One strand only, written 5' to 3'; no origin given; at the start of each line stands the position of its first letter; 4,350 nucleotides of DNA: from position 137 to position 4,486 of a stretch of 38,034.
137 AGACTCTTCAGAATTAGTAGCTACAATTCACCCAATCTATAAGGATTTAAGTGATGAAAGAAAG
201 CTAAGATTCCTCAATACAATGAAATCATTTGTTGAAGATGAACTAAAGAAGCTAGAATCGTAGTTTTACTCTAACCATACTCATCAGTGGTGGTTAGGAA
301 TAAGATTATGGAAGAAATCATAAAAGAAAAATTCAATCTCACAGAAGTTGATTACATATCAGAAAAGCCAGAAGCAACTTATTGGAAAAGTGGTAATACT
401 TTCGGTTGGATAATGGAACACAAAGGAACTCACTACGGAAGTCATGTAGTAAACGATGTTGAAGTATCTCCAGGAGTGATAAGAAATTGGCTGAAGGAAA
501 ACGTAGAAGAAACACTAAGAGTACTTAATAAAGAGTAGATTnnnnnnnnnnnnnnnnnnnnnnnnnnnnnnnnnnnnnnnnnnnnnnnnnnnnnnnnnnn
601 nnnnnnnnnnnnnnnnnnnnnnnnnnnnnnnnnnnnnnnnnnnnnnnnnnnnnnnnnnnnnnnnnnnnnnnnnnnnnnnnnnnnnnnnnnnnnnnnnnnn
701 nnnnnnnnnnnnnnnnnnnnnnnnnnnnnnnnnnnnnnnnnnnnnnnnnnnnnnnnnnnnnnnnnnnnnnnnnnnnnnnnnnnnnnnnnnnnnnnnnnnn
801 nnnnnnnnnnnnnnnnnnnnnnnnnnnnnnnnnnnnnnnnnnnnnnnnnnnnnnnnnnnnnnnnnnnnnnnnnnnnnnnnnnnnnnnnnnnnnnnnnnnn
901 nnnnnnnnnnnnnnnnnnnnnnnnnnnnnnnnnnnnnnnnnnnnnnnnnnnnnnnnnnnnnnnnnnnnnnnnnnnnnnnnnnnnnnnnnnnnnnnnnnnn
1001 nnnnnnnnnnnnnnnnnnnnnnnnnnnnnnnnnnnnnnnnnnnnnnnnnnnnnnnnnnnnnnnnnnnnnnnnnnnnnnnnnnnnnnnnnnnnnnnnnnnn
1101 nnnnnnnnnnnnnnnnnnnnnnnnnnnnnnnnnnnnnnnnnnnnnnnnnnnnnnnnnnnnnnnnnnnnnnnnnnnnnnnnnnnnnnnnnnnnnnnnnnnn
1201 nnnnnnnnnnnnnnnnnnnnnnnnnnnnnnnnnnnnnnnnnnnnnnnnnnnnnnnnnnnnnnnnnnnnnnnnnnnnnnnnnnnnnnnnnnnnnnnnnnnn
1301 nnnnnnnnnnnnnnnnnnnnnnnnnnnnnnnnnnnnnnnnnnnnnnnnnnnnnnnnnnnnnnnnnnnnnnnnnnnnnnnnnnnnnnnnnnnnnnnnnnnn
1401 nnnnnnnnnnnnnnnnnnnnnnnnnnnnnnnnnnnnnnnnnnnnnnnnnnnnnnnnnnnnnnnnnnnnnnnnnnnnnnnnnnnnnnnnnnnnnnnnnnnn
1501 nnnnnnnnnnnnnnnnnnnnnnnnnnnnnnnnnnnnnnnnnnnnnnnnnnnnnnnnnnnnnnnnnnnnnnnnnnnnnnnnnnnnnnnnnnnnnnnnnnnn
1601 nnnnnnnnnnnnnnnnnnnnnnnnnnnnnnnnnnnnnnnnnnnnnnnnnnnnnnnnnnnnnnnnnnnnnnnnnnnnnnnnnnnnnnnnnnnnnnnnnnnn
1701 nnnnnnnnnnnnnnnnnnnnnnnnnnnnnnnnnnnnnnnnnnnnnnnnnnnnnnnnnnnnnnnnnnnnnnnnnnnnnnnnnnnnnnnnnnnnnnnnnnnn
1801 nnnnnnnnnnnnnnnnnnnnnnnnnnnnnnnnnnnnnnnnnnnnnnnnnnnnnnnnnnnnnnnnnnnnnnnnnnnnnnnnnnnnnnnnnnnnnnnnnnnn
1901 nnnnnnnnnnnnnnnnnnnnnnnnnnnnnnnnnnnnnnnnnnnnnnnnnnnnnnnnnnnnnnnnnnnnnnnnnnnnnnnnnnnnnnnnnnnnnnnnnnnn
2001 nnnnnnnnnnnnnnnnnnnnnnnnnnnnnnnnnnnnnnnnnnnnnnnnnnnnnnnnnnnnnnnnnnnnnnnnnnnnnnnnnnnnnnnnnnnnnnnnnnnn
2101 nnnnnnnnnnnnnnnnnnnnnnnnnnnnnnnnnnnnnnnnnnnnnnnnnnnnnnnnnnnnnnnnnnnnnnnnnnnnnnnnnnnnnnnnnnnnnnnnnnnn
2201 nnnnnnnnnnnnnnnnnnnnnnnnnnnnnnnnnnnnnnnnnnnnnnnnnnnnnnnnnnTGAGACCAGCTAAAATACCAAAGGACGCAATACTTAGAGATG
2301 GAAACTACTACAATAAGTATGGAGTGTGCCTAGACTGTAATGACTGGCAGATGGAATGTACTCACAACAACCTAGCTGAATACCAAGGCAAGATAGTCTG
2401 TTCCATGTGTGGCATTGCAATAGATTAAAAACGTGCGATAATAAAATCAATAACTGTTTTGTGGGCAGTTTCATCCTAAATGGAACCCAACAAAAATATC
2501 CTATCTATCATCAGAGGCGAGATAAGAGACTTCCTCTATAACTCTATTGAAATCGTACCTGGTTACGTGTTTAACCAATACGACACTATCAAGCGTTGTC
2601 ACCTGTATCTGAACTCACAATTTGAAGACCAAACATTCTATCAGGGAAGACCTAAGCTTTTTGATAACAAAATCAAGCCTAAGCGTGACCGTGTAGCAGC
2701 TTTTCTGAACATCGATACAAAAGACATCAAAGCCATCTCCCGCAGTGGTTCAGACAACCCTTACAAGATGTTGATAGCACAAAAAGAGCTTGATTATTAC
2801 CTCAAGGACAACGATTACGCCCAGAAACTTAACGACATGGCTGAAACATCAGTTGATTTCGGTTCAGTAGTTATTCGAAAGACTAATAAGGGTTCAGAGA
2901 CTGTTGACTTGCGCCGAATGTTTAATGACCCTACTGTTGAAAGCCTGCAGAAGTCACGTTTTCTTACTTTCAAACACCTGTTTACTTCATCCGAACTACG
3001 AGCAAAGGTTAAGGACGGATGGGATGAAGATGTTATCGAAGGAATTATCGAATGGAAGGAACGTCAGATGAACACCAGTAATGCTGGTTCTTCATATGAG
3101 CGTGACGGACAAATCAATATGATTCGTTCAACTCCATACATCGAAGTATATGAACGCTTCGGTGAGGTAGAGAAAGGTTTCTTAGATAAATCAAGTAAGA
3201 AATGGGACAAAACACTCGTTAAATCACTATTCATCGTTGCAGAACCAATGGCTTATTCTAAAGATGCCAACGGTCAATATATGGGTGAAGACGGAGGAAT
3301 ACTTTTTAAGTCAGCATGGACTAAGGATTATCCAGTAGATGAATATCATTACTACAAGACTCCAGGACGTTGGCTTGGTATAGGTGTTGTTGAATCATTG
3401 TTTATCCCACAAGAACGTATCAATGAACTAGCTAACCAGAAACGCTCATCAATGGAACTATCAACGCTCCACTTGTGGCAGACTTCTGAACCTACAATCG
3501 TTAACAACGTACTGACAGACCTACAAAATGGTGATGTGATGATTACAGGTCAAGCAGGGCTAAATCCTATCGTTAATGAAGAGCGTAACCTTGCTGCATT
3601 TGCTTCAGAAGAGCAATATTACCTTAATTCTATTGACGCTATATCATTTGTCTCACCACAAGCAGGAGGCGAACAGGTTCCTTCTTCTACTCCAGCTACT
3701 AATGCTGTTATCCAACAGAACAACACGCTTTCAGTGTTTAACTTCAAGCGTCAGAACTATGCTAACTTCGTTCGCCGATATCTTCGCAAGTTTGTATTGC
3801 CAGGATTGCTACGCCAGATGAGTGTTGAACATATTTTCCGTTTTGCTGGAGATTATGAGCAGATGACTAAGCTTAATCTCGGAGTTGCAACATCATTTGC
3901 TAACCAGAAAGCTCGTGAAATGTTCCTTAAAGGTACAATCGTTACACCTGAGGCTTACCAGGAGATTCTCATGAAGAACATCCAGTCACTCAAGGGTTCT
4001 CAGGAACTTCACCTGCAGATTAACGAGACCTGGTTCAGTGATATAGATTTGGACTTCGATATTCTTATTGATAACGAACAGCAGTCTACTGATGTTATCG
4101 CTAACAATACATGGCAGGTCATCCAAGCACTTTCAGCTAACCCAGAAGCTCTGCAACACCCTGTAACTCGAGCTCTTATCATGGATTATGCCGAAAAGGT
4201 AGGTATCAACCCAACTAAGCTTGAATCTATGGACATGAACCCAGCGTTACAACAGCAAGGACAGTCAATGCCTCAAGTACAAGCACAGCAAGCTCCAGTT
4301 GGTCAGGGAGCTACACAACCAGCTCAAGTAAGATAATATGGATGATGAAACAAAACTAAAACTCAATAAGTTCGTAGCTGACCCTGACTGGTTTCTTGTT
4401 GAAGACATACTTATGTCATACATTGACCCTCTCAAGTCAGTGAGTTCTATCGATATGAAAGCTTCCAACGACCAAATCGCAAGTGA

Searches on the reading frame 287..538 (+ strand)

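Call 51: search_protein_families(library=pfam, alignment_id=A2, max_evalue=0.01)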
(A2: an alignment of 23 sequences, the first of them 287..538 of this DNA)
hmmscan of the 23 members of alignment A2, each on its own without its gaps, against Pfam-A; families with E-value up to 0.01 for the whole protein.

A. member 1, window:287-538:+ (83 aa): 0 families

B. families by the number of members that match (of 23 scanned): 8 families
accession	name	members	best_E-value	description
PF25311.1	WDGH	1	8e-28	WDGH domain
PF05766.18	NinG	1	4.9e-15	Bacteriophage Lambda NinG protein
PF04098.21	Rad52_Rad22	1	3.9e-10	Rad52/22 family double-strand break repair protein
PF02796.21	HTH_7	1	2.5e-05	Helix-turn-helix domain of resolvase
PF16784.11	HNHc_6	1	0.0012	Putative HNHc nuclease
PF09963.14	DUF2197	1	0.003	Uncharacterized protein conserved in bacteria (DUF2197)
PF06147.18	DUF968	1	0.0033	Protein of unknown function (DUF968)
PF14279.12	HNH_5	1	0.0059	HNH endonuclease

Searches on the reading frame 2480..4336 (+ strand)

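Call 6: search_protein_families(library=phrogs, proteins=[window:2480-4336:+], max_evalue=0.001)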
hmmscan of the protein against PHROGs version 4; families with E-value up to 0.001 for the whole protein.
window:2480-4336:+ (618 aa): 1 family
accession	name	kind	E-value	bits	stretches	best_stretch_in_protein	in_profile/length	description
phrog_332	-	connector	1.2e-05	24.9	1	100-615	110-542/560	head-tail adaptor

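Call 38: search_protein_families(library=pfam, proteins=[window:2480-4336:+], max_evalue=0.01)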
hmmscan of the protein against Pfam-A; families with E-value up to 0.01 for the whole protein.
window:2480-4336:+ (618 aa): 0 families
